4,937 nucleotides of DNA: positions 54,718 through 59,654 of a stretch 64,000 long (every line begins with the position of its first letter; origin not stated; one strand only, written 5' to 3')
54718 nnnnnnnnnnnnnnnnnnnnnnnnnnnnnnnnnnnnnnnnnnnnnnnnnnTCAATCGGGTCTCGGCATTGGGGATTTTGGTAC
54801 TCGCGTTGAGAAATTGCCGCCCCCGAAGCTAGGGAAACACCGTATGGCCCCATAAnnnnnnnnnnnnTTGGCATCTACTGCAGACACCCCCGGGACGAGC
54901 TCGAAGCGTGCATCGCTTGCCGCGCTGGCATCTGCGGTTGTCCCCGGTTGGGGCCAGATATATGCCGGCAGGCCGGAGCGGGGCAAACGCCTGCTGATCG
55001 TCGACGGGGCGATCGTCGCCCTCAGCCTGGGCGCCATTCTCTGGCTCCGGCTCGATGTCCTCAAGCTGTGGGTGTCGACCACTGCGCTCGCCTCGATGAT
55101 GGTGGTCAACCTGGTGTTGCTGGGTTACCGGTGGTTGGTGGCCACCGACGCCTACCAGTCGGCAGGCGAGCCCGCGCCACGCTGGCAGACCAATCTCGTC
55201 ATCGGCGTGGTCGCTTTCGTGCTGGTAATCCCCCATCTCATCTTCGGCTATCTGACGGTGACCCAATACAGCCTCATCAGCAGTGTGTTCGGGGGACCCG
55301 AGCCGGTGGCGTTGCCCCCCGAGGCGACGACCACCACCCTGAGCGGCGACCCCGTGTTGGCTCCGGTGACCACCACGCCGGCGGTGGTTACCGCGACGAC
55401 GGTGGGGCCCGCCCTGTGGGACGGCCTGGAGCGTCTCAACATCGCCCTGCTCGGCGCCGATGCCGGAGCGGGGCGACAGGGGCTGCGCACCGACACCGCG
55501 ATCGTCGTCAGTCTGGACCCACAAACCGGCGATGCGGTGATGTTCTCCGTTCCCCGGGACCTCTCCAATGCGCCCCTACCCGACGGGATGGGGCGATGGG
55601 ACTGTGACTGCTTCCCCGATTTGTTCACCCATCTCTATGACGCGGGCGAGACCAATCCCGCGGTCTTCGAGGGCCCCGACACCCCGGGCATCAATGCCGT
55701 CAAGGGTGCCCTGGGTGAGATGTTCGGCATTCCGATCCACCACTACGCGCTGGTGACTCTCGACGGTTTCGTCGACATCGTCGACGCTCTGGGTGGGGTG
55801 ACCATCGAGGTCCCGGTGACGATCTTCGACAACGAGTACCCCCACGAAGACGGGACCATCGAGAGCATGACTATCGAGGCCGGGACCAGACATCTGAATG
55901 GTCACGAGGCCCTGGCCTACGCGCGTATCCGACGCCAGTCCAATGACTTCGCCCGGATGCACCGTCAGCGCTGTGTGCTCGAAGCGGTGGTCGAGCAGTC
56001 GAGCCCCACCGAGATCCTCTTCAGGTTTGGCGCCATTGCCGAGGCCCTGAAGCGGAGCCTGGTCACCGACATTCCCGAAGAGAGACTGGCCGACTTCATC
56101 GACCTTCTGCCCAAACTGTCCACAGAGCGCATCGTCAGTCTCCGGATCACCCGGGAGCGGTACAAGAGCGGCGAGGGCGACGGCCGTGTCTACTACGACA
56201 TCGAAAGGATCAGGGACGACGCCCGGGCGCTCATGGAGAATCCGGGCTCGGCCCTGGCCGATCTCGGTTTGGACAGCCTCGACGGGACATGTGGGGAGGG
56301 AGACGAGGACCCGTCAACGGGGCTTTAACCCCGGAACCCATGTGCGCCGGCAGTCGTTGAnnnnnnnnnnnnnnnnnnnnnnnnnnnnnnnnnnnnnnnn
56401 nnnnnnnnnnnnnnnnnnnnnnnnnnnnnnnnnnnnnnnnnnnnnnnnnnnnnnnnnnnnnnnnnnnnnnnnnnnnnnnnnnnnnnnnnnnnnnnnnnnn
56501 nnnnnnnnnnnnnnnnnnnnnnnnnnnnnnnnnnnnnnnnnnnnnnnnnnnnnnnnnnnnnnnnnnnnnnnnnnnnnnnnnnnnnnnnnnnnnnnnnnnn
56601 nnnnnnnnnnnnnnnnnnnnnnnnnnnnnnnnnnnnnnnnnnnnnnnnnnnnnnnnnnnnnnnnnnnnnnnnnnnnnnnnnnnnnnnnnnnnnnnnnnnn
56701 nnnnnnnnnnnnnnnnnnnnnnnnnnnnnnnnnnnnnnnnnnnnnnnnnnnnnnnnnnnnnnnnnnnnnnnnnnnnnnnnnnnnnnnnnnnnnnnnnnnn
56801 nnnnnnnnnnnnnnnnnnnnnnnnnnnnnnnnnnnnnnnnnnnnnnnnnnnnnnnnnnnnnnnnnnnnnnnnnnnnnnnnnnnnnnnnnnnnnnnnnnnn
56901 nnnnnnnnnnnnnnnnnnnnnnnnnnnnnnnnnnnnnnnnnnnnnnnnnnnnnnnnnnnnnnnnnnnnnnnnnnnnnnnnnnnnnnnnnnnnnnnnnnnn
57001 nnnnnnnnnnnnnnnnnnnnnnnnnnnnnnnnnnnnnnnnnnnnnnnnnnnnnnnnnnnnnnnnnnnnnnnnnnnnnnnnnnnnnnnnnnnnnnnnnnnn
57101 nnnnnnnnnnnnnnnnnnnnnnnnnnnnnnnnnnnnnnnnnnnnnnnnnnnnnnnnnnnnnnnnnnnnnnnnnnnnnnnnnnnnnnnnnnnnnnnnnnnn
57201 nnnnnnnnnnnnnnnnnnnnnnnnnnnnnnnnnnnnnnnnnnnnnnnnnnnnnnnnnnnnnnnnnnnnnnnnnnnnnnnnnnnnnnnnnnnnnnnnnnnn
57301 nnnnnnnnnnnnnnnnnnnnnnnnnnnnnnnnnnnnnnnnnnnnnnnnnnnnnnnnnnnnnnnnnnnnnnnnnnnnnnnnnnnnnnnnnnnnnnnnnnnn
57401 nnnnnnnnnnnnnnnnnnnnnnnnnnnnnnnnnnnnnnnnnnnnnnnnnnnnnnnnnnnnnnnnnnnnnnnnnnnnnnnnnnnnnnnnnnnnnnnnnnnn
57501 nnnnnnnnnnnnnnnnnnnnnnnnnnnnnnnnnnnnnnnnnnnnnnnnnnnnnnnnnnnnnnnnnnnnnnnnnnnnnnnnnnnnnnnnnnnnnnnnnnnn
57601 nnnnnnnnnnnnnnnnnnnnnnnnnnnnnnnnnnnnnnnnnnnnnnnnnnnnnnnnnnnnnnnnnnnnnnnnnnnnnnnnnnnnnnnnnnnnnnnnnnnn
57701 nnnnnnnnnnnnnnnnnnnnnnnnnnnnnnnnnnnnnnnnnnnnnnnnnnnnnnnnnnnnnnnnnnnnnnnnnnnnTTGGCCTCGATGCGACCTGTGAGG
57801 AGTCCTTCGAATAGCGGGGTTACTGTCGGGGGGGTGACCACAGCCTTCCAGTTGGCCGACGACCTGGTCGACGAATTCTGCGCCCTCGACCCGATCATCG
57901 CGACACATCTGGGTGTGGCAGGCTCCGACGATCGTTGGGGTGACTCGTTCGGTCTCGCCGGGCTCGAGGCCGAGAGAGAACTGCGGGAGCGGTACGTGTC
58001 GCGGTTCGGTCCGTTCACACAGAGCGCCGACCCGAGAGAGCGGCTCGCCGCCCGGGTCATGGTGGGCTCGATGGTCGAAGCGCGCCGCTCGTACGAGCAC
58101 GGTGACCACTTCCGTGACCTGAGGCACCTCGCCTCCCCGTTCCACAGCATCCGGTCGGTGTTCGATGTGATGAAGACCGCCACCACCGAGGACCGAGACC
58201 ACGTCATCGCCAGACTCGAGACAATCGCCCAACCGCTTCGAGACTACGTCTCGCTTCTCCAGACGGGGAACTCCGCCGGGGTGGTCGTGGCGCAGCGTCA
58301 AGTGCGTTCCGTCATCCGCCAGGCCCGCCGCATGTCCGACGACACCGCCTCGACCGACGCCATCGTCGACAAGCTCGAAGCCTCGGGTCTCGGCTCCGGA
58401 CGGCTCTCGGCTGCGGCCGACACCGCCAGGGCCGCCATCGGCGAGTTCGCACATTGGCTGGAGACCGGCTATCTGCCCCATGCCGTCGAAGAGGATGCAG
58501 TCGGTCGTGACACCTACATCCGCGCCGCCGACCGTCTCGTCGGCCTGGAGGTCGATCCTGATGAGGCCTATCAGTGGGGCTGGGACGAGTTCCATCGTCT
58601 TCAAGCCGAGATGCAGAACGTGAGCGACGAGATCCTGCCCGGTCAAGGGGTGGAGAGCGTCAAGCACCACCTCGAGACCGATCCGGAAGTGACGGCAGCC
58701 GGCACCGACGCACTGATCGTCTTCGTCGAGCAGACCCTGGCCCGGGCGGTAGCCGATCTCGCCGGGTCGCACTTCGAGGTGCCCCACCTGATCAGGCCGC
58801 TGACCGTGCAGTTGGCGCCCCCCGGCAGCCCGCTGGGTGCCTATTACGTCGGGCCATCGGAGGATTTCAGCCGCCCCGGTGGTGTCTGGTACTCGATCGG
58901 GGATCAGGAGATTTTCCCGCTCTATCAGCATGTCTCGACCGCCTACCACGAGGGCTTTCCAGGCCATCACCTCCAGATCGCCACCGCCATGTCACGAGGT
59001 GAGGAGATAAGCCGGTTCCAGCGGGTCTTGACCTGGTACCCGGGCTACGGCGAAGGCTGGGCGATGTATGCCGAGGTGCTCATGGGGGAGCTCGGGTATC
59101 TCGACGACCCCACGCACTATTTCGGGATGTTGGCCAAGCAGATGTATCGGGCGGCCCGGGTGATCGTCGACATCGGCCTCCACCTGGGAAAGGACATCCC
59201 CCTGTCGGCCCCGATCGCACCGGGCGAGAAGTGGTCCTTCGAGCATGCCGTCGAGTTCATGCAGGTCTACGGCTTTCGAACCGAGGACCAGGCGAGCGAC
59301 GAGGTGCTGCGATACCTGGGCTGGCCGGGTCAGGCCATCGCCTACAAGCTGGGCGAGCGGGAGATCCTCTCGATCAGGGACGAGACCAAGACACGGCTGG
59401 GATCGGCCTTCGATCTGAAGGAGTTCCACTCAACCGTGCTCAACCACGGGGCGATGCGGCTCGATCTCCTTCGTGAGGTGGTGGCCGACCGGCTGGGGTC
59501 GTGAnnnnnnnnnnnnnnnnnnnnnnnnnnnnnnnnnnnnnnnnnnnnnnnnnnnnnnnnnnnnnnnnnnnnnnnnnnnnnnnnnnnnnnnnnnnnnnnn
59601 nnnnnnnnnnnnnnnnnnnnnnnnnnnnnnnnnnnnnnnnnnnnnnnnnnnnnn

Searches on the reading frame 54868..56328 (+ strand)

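Call 7: search_protein_families(library=pfam, proteins=[window:54868-56328:+], max_evalue=0.01)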
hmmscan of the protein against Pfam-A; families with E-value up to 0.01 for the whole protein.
window:54868-56328:+ (486 aa): 2 families
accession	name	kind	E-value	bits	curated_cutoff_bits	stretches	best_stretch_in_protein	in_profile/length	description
PF03816.19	LytR_cpsA_psr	-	3.9e-32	111.9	24.6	1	207-378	1-148/150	LytR_cpsA_psr family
PF18935.5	DUF5683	-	0.0018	18.7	26.7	1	14-35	4-25/151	Family of unknown function (DUF5683)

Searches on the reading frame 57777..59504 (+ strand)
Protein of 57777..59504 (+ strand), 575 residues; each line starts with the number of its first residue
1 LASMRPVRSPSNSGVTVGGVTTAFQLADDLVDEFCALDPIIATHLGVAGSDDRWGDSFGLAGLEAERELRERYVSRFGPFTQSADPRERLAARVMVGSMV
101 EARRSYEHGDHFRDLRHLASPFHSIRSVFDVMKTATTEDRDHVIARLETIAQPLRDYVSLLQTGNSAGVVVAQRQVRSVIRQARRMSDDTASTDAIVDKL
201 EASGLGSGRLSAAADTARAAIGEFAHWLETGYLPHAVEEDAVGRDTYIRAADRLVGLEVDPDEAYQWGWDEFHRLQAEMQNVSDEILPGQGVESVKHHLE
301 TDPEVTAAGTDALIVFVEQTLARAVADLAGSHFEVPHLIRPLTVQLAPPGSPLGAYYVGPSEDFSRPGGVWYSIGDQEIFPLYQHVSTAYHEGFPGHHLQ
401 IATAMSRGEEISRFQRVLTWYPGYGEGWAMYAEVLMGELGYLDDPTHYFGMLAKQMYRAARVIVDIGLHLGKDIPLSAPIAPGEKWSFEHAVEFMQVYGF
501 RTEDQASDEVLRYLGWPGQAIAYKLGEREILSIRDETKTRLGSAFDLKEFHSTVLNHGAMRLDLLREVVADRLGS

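Call 7: search_protein_families(library=pfam, proteins=[window:57777-59504:+], max_evalue=0.01)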
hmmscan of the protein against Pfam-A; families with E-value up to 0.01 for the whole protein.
window:57777-59504:+ (575 aa): 1 family
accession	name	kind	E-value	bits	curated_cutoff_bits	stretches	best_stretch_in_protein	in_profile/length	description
PF05960.17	DUF885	-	4.2e-134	449.5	32.4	1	39-569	1-532/532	Bacterial protein of unknown function (DUF885)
